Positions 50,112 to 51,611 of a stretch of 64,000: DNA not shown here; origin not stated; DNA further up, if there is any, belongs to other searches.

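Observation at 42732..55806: Uncharacterised 13-kb glycan/sugar-modification locus with four CgeB-like paralogs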

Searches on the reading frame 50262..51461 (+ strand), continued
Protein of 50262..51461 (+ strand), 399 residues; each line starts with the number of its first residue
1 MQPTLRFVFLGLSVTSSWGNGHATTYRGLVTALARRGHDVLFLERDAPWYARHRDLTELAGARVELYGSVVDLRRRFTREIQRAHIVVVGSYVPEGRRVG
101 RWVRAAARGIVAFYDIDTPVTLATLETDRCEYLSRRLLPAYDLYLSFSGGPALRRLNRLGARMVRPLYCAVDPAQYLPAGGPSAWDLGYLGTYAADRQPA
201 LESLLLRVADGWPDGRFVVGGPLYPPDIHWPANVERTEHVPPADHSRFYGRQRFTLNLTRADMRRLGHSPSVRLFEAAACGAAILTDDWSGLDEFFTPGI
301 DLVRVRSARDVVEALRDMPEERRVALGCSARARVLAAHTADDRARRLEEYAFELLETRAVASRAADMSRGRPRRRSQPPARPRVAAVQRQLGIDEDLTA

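Call 62: fold_search(model_id=the predicted structure, library=pdb)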
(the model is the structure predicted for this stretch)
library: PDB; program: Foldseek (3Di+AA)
matches with E <= 10: 1667; with E <= 0.001: 315
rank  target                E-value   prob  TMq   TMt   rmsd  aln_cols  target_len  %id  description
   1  6kih_B                1.8e-14  1.00  0.64  0.64   6.2       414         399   14  Sucrose-phosphate synthase (tll1590) from Thermosynechococcus elongatus (released 2020-05-27)
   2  6kih_A                2.5e-14  1.00  0.65  0.65   5.8       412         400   14  Sucrose-phosphate synthase (tll1590) from Thermosynechococcus elongatus (released 2020-05-27)
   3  3c4q_B                3.5e-14  1.00  0.68  0.69   5.2       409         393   15  Structure of the retaining glycosyltransferase MshA : The first step in mycothiol biosynthesis. Organism : Corynebacte (released 2008-04-01)
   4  5zer_B                9.7e-14  1.00  0.62  0.70   5.6       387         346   18  UDP Glucose alpha tetrahydrobiopterin glycosyltransferase from Synechococcus species PCC 7942 - BH2 complex form (released 2019-03-06)
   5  7qsg_A                1.1e-13  1.00  0.66  0.69   4.4       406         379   16  Methylmannose polysaccharide mannosyltransferase from M. hassiacum (released 2023-01-25)
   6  3c4q_A                1.2e-13  1.00  0.67  0.68   5.4       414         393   17  Structure of the retaining glycosyltransferase MshA : The first step in mycothiol biosynthesis. Organism : Corynebacte (released 2008-04-01)
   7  8dqd                  1.4e-13  1.00  0.62  0.66   5.2       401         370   14  Structure of the Campylobacter concisus glycosyltransferase PglA (released 2024-01-17)
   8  8dvz                  2.4e-13  1.00  0.60  0.64   5.7       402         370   14  Structure of the Campylobacter concisus glycosyltransferase PglA R282V variant (released 2024-01-17)
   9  6d9t                  3.0e-13  1.00  0.70  0.74   4.0       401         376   14  BshA from Staphylococcus aureus complexed with UDP (released 2019-05-08)
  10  6n1x                  4.2e-13  1.00  0.70  0.74   4.0       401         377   15  BshA from Staphylococcus aureus complexed with UDP and N-acetylglucosamine (released 2019-08-21)
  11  3c48_B                4.7e-13  1.00  0.40  0.41  10.8       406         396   15  Structure of the retaining glycosyltransferase MshA: The first step in mycothiol biosynthesis. Organism: Corynebacteri (released 2008-03-25)
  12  5zer_A                5.3e-13  1.00  0.60  0.67   5.5       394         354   18  UDP Glucose alpha tetrahydrobiopterin glycosyltransferase from Synechococcus species PCC 7942 - BH2 complex form (released 2019-03-06)
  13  5ze7_A                5.9e-13  1.00  0.61  0.69   4.9       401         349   17  UDP Glucose alpha tetrahydrobiopterin glycosyltransferase from Synechococcus species PCC 7942 - apo form (released 2019-03-06)
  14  6tvp_B                6.7e-13  1.00  0.60  0.61   5.6       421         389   16  Structure of Mycobacterium smegmatis alpha-maltose-1-phosphate synthase GlgM (released 2020-04-22)
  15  8dvw                  8.8e-13  1.00  0.62  0.66   5.5       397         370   14  Structure of the Campylobacter concisus glycosyltransferase PglA R203Q (released 2024-01-17)
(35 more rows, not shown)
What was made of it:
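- Closest known: Early mycothiol/bacillithiol steps. Same: MshA and BshA are among the top structural matches of CgeB3 (call 62).
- Closest known: Mycobacterial polymethylated polysaccharide pathways. Same: ManT (7qsg) is a top-5 structural match of CgeB3 (call 62).
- Structural neighbours of CgeB3 are small-molecule or oligosaccharide GT4s (call 62). PimA and PimB', phosphatidylinositol mannosyltransferases, are among the structural matches (call 62).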

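Call 64: search_protein_families(library=ncbifam, proteins=[L005:5173-6492:+, L012:12229-13011:+, L012:18474-19664:-, L012:15525-17597:+, L012:15553-16602:+, L017:3107-4852:+], max_evalue=0.00001)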
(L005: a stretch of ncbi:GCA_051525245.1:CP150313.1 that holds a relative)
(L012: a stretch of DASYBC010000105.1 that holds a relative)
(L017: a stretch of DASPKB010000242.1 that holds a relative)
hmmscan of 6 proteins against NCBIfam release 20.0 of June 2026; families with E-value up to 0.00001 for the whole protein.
L005:5173-6492:+ (439 aa): 16 families
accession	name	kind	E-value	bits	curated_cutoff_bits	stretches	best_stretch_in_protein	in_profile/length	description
TIGR04295.1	B12_rSAM_oligo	hypoth_equivalog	6.7e-236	782.8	400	1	8-432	1-422/422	TIGR04295 family B12-binding domain-containing radical SAM protein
NF050148.1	rSAM_ApyD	equivalog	2.4e-18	65.9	750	1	67-339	69-332/645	RiPP biosynthesis radical SAM protein ApyD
TIGR02026.1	BchE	equivalog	1.1e-17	64.1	481.35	1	10-333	3-327/497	magnesium-protoporphyrin IX monomethyl ester anaerobic oxidative cyclase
TIGR04367.1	HpnR_B12_rSAM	equivalog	4.2e-14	51.9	650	1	38-369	28-349/490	hopanoid C-3 methylase HpnR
TIGR04072.2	rSAM_ladder_B12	equivalog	6.9e-14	51.3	360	1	32-327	18-305/443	lipid biosynthesis B12-binding/radical SAM protein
TIGR04013.1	B12_SAM_MJ_1487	hypoth_equivalog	8.4e-12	44.6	251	1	110-261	72-203/382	TIGR04013 family B12-binding domain/radical SAM domain-containing protein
TIGR03975.1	rSAM_ocin_1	subfamily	1.4e-11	43.6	281.85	1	131-322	182-381/606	RiPP maturation radical SAM C-methyltransferase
TIGR04479.1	bcpD_PhpK_rSAM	subfamily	2.8e-11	42.5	600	1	199-328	230-366/504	PhpK family radical SAM P-methyltransferase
TIGR04014.1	B12_SAM_MJ_0865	equivalog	1.1e-10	40.9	360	1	112-258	71-209/434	methyl-coenzyme M reductase glutamine C-methyltransferase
NF040546.1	rSAM_CUAEP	equivalog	1.4e-10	40.5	500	1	30-325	11-295/468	CUAEP/CCAEP-tail radical SAM (seleno)protein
NF038361.1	rSAM_Sden_1168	equivalog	5.5e-09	35.1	575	1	160-286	231-359/560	Sden_1168 family B12-binding radical SAM P-methyltransferase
NF033070.1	rSAM_AprD4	equivalog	2.5e-08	33.3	500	1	199-330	185-323/456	AprD4 family radical SAM diol-dehydratase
TIGR03471.1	HpnJ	equivalog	2.1e-07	30.2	577.6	1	113-313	102-307/472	hopanoid biosynthesis associated radical SAM protein HpnJ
NF040542.1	rSAM_RCCLKC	equivalog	3.1e-07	29.9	450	1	114-266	84-237/423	arsinothricin biosynthesis radical SAM protein ArsL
NF033712.0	B12_rSAM_KedN5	subfamily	6.1e-07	28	700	1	113-227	96-212/624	KedN5 family methylcobalamin-dependent radical SAM C-methyltransferase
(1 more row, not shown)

L012:12229-13011:+ (261 aa): 6 families
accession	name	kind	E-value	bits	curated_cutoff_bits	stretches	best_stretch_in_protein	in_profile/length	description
TIGR03992.1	Arch_glmU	subfamily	8.8e-16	57.8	292.1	1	3-226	2-215/393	bifunctional sugar-1-phosphate nucleotidylyltransferase/acetyltransferase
NF041313.1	UDPGP_AglF_Halo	equivalog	2.8e-13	49.9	400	1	2-236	1-232/234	UTP--glucose-1-phosphate uridylyltransferase AglF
TIGR01207.1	rmlA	equivalog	1.6e-11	43.8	360.65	1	4-237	2-235/286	glucose-1-phosphate thymidylyltransferase RfbA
TIGR01208.1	rmlA_long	equivalog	9.2e-11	41.2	320.25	1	4-117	2-109/353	glucose-1-phosphate thymidylyltransferase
TIGR01099.1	galU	equivalog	1.6e-09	37.7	326.8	0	5-74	5-67/261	UTP--glucose-1-phosphate uridylyltransferase GalU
NF052502.1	man1P_GTase_Rv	exception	5.7e-07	28.7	440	1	8-171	7-167/352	mannose-1-phosphate guanylyltransferase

L012:18474-19664:- (397 aa): 1 family
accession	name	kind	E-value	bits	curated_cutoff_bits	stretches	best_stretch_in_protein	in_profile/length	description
TIGR03450.1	mycothiol_INO1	equivalog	1.7e-153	511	638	1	42-391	1-355/355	inositol-3-phosphate synthase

L012:15525-17597:+ (691 aa): 0 families

L012:15553-16602:+ (350 aa): 8 families
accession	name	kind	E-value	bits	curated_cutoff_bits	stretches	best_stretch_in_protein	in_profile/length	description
NF041876.1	EPS_EpsE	equivalog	3.9e-14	52.7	400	1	179-320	218-366/389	exopolysaccharide biosynthesis GT4 family glycosyltransferase EpsE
TIGR03088.1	stp2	hypoth_equivalog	2.9e-13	49.6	409.05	1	245-343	268-373/374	TIGR03088 family PEP-CTERM/XrtA system glycosyltransferase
TIGR03999.1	thiol_BshA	equivalog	6.6e-11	41.7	273.7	1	244-344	267-374/375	N-acetyl-alpha-D-glucosaminyl L-malate synthase BshA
NF053787.1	GlcN_PG_synth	equivalog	7.7e-11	41.4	480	1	246-343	258-359/361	N-acetylglucosaminyl phosphatidylglycerol synthase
NF041010.1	glycosy_Agl16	equivalog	1.7e-10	40.3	575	1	174-311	178-315/352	glycosylation protein Agl16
TIGR02149.1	glgA_Coryne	subfamily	3.7e-09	36.2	302.4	1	174-308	203-341/391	glycogen synthase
TIGR03449.1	mycothiol_MshA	equivalog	5.2e-09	35.5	462.5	1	230-310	284-365/406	D-inositol-3-phosphate glycosyltransferase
TIGR04047.1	MSMEG_0565_glyc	hypoth_equivalog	7.3e-08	31.9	259.85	1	204-337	227-368/373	MSMEG_0565 family glycosyltransferase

L017:3107-4852:+ (582 aa): 0 families

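Call 76: find_encoding_contigs(protein=P0013, flank=6000, max_places=2)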
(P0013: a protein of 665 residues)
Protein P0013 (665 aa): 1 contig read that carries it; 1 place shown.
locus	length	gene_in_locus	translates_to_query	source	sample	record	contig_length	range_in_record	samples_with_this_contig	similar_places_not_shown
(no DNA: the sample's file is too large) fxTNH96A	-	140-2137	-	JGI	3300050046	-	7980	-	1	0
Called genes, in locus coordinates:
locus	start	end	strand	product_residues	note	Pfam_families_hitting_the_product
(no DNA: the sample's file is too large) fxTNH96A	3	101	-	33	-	?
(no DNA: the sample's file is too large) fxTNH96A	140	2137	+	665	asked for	PF13692:Glyco_trans_1_4 (faint), PF13524:Glyco_trans_1_2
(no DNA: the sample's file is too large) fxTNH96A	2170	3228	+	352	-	PF13524:Glyco_trans_1_2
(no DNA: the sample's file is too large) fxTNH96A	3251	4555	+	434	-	PF03446:NAD_binding_2 (faint), PF03721:UDPG_MGDP_dh_N, PF00984:UDPG_MGDP_dh, PF03720:UDPG_MGDP_dh_C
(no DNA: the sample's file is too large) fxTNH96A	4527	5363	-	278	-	PF27100:DcsG_N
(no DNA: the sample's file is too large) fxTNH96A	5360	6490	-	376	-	PF01053:Cys_Met_Meta_PP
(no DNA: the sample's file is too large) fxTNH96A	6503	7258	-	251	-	PF01547:SBP_bac_1 (faint), PF13531:SBP_bac_11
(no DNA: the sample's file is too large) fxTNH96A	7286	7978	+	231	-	?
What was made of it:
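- Tried and rejected: P0013 has a different arrangement, and no DNA was available for it (call 76).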

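Call 77: find_encoding_contigs(protein=P0009, flank=8000, max_places=2)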
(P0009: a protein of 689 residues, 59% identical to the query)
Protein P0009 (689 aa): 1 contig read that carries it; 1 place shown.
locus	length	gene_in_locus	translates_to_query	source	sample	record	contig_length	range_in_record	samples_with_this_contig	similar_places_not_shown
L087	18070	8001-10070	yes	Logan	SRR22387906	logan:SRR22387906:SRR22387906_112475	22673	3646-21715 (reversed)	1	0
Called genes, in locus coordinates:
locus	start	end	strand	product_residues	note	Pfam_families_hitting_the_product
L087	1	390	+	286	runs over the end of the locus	PF03446:NAD_binding_2, PF14833:NAD_binding_11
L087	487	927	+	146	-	-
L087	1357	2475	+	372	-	PF01073:3Beta_HSD, PF01370:Epimerase, PF02719:Polysacc_synt_2, PF07993:NAD_binding_4 (faint), PF13460:NAD_binding_10, PF16363:GDP_Man_Dehyd, PF01370:Epimerase, PF16363:GDP_Man_Dehyd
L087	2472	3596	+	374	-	PF00106:adh_short (faint), PF01073:3Beta_HSD, PF01370:Epimerase, PF02719:Polysacc_synt_2, PF04321:RmlD_sub_bind (weak), PF16363:GDP_Man_Dehyd, PF07993:NAD_binding_4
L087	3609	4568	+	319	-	PF08240:ADH_N, PF00107:ADH_zinc_N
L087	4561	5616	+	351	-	PF01408:GFO_IDH_MocA, PF02894:GFO_IDH_MocA_C, PF22725:GFO_IDH_MocA_C3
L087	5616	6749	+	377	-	PF13439:Glyco_transf_4, PF13579:Glyco_trans_4_4, PF00534:Glycos_transf_1, PF13692:Glyco_trans_1_4, PF13524:Glyco_trans_1_2 (weak)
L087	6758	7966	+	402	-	PF13439:Glyco_transf_4 (weak), PF13524:Glyco_trans_1_2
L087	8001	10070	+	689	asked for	PF13524:Glyco_trans_1_2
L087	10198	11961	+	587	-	PF00664:ABC_membrane, PF00005:ABC_tran, PF02463:SMC_N (faint)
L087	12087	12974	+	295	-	-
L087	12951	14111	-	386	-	PF21338:Top1B_N_bact, PF01028:Topoisom_I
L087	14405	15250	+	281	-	PF00248:Aldo_ket_red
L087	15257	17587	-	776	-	PF01738:DLH (faint), PF22244:GCE_fung (faint)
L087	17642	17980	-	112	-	PF02617:ClpS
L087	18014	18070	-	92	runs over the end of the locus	PF12441:CopG_antitoxin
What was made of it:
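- One locus (L087) has an ABC exporter next to the cassette (call 77). An ABC exporter sits beside the cassette in L087 (call 77).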
